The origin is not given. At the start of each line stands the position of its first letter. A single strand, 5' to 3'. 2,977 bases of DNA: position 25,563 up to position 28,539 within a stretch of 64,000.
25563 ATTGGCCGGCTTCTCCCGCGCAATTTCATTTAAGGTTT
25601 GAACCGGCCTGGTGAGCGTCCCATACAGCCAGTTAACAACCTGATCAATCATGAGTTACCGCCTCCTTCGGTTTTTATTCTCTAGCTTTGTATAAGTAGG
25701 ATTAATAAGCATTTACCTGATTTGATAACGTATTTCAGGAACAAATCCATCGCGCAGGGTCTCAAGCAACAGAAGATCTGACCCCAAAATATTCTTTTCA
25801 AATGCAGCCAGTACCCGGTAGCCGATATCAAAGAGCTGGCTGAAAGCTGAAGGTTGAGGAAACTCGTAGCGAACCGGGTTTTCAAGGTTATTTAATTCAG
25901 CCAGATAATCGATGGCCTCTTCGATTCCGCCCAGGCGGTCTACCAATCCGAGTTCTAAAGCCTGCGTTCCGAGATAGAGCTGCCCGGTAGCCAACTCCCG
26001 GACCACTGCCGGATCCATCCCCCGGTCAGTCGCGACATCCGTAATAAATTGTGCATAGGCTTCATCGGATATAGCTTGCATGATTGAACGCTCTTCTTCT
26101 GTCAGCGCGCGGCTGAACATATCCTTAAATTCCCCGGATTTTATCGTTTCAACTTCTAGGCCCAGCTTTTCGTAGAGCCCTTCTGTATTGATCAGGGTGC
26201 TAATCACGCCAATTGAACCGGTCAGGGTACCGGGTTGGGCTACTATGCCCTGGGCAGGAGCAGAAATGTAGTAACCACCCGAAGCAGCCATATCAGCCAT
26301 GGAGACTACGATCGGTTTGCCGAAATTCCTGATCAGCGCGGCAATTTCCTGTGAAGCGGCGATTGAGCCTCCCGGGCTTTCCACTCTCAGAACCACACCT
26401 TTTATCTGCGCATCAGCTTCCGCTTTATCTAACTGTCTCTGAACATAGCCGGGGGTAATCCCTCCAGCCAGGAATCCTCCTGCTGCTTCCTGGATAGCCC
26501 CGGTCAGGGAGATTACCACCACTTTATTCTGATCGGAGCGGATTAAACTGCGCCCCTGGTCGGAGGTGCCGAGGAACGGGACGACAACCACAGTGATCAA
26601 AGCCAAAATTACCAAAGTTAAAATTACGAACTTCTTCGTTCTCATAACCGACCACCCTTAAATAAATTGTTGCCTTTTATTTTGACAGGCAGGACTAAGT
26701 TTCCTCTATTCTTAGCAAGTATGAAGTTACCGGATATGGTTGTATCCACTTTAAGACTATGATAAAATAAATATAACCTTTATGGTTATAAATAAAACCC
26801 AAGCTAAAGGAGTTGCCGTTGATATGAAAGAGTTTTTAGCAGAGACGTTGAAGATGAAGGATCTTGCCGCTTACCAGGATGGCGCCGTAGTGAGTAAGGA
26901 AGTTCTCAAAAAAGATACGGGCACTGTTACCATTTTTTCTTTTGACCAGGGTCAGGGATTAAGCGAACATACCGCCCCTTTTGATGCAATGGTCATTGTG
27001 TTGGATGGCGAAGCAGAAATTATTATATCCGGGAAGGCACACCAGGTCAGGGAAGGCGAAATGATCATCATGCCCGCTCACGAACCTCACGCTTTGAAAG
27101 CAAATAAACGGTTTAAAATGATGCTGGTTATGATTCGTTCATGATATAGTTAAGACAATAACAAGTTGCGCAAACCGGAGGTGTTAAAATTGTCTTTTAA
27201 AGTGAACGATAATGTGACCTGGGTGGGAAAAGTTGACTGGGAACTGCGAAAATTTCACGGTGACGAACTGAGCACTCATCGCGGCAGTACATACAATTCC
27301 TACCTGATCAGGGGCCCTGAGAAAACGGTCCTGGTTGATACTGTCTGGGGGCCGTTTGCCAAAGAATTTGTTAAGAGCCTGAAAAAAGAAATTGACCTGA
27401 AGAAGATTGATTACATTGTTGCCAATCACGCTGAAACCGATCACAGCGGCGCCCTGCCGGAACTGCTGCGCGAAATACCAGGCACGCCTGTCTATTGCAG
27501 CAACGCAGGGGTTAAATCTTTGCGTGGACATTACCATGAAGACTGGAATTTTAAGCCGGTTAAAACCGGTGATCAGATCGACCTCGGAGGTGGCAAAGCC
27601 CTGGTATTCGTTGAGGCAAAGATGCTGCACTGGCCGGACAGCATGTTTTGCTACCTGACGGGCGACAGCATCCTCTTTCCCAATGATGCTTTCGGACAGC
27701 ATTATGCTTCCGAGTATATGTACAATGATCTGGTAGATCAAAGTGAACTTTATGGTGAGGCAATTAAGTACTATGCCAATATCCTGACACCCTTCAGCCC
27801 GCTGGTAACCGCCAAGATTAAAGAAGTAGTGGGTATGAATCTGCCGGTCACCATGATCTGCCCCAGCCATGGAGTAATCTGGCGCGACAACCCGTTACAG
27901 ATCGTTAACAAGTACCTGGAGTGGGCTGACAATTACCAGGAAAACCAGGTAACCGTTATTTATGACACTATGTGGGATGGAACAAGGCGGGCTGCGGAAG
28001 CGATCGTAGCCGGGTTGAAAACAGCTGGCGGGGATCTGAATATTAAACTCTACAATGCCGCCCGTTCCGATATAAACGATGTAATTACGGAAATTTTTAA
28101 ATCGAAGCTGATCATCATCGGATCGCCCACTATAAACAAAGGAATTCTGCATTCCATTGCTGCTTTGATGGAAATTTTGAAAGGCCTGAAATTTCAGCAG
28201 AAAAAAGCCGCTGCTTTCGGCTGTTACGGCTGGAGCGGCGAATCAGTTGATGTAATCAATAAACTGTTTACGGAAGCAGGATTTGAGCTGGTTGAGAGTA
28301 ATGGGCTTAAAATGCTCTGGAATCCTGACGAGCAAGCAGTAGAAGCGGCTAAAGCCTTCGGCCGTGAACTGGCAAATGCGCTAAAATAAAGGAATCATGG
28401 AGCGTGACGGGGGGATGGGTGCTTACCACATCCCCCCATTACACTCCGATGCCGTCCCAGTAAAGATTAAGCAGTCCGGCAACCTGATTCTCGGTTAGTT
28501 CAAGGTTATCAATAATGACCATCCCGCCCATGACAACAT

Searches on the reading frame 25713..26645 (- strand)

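Call 25: search_protein_families(library=ncbifam, proteins=[window:25713-26645:-], max_evalue=1e-20)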
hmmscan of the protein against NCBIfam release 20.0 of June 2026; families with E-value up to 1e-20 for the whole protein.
window:25713-26645:- (310 aa): 4 families
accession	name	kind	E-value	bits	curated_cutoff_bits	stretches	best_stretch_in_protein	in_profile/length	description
TIGR00706.1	SppA_dom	equivalog_domain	1.1e-64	217.9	155.45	1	42-252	2-207/208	signal peptide peptidase SppA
TIGR00705.1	SppA_67K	equivalog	1.7e-59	201.7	311.45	1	38-260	309-535/590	signal peptide peptidase SppA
NF008195.0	PRK10949.1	equivalog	3.2e-48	164.3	746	1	37-273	323-562/618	signal peptide peptidase SppA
NF008745.0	PRK11778.1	equivalog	9.8e-25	87.4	259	1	82-245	131-297/345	protease SohB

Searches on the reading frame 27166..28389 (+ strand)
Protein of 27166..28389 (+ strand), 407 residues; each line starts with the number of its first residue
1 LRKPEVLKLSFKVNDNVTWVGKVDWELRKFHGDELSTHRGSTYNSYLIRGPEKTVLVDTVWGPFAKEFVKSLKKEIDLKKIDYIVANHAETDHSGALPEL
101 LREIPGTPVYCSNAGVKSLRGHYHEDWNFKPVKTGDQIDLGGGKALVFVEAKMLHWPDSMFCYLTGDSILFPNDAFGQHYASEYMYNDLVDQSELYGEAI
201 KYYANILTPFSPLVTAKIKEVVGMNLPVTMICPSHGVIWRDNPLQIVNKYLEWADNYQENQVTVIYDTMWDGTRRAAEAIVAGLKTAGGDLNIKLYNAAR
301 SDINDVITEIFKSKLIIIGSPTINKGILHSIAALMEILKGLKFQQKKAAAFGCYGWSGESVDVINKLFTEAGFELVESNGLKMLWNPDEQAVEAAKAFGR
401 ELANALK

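Call 25: search_protein_families(library=ncbifam, proteins=[window:27166-28389:+], max_evalue=1e-20)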
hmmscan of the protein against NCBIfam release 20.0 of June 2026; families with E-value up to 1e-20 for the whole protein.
window:27166-28389:+ (407 aa): 2 families
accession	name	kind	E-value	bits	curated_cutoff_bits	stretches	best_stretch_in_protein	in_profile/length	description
NF008887.0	PRK11921.1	equivalog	8.8e-208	689.9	635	1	10-406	2-395/396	anaerobic nitric oxide reductase flavorubredoxin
NF003954.0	PRK05452.1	equivalog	4.8e-178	593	711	1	10-405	2-395/479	anaerobic nitric oxide reductase flavorubredoxin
